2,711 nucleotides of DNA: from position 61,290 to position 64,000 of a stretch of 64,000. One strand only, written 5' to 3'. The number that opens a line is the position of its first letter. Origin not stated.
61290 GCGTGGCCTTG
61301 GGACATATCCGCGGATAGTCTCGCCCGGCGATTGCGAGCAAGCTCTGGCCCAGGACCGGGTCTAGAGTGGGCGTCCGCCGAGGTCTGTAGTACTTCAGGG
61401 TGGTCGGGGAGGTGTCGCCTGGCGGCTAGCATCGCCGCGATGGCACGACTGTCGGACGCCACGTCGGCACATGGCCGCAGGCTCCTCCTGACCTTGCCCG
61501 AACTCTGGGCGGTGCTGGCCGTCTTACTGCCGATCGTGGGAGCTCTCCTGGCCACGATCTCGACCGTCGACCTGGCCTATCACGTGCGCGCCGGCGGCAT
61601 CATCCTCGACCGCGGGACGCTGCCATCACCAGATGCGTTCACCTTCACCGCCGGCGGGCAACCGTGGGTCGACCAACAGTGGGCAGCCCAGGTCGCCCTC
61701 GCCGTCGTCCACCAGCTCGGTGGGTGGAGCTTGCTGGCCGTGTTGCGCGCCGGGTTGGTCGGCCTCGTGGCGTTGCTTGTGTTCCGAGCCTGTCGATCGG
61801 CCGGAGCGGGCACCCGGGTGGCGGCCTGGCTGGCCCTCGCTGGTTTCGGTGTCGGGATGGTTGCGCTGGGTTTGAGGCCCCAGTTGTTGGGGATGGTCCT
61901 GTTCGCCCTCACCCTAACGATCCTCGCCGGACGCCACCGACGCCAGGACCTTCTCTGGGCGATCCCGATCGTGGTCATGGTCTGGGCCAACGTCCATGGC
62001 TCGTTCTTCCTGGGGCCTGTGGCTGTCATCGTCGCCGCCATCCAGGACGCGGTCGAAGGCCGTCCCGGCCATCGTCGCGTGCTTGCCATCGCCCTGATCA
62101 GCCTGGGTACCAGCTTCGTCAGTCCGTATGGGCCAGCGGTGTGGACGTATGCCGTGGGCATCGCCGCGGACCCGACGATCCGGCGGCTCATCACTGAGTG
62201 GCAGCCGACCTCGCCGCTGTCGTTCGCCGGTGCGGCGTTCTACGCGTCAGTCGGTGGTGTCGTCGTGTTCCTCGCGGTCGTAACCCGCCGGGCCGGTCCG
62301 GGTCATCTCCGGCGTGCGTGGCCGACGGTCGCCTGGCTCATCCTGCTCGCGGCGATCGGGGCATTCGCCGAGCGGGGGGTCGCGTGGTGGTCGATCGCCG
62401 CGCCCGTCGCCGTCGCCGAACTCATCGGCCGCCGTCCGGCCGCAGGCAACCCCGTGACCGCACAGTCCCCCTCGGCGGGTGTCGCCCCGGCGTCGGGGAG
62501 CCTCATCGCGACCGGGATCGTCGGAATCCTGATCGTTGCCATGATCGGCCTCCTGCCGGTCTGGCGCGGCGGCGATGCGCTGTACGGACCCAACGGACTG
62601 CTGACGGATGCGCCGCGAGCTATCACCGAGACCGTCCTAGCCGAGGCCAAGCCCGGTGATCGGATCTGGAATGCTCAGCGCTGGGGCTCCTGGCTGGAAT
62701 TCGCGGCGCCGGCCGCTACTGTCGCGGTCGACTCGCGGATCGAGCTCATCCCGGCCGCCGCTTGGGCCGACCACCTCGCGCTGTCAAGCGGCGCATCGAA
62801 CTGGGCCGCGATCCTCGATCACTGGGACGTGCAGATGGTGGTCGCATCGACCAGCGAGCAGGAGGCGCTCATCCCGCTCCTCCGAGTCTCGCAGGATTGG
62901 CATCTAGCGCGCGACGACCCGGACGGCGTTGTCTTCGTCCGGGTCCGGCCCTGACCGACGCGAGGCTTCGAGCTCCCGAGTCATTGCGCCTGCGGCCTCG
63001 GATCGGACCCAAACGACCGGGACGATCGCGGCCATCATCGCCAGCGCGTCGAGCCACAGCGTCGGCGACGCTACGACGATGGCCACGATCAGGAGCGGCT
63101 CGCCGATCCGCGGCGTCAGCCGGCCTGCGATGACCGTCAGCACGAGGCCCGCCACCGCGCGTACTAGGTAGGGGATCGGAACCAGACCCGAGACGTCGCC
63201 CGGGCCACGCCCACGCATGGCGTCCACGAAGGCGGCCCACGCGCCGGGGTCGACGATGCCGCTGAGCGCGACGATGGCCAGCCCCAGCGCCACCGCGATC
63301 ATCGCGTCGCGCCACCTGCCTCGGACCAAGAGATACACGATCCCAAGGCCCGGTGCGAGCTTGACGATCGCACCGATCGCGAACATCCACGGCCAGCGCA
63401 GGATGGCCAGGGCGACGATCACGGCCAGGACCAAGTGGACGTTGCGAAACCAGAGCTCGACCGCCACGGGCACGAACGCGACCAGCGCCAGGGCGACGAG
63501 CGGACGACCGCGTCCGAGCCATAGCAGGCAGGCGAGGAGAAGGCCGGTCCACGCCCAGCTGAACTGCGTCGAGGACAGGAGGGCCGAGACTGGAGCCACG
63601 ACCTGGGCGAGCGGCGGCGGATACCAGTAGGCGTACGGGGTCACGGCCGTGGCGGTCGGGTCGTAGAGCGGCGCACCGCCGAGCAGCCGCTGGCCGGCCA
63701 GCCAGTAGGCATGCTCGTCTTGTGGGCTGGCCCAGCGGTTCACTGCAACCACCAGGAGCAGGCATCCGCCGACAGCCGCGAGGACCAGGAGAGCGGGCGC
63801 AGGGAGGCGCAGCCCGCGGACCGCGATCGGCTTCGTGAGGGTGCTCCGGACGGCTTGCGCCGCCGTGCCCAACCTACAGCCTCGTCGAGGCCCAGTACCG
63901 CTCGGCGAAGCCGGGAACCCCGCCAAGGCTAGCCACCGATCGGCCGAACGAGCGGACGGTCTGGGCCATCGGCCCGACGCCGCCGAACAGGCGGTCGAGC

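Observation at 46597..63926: About 17 kb island of GT-C membrane glycosyltransferases clustered with a polyprenol-phosphate-sugar synthase: candidate dedicated lipoglycan or extracytoplasmic glycosylation pathway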

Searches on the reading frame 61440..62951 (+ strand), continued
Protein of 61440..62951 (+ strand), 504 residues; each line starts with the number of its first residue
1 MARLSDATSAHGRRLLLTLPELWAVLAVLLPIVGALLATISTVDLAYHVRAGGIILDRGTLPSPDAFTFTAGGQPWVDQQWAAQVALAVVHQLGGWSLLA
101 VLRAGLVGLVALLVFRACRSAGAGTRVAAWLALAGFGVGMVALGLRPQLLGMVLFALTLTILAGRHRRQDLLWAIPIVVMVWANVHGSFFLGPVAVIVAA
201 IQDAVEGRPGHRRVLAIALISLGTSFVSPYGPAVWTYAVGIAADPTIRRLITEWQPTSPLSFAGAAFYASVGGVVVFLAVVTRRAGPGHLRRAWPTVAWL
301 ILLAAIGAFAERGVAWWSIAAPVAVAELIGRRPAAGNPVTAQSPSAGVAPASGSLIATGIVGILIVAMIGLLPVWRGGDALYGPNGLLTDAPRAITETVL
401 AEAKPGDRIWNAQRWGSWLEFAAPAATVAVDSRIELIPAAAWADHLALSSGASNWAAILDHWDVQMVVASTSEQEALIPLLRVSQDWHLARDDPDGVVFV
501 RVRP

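Call 93: search_solved_structures(query=A1, max_evalue=10)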
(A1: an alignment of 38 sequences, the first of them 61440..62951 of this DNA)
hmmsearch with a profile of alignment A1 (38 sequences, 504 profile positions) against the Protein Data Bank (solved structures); distinct sequences matched with E-value up to 10: 0.

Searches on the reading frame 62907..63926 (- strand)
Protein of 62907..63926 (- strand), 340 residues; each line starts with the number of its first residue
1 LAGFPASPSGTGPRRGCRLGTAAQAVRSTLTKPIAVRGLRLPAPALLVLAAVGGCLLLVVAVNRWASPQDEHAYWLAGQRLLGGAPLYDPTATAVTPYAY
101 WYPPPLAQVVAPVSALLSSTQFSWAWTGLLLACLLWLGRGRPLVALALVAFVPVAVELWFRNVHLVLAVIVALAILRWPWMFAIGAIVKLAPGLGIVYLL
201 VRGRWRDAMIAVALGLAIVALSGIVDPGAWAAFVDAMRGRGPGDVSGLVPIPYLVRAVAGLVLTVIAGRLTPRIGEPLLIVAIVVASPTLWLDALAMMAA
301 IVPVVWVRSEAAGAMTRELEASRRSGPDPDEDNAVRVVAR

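Call 4: search_protein_families(library=pfam, proteins=[window:62907-63926:-], max_evalue=0.01)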
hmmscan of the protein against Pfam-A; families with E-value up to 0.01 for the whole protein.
window:62907-63926:- (340 aa): 1 family
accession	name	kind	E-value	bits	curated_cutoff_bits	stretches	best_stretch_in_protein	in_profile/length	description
PF09594.16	GT87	-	8.4e-12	45.8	25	1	100-314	1-221/237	Glycosyltransferase family 87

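Call 45: search_protein_families(library=ncbifam, proteins=[window:62907-63926:-], max_evalue=0.01)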
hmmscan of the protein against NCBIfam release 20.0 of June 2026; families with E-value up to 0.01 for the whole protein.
window:62907-63926:- (340 aa): 0 families
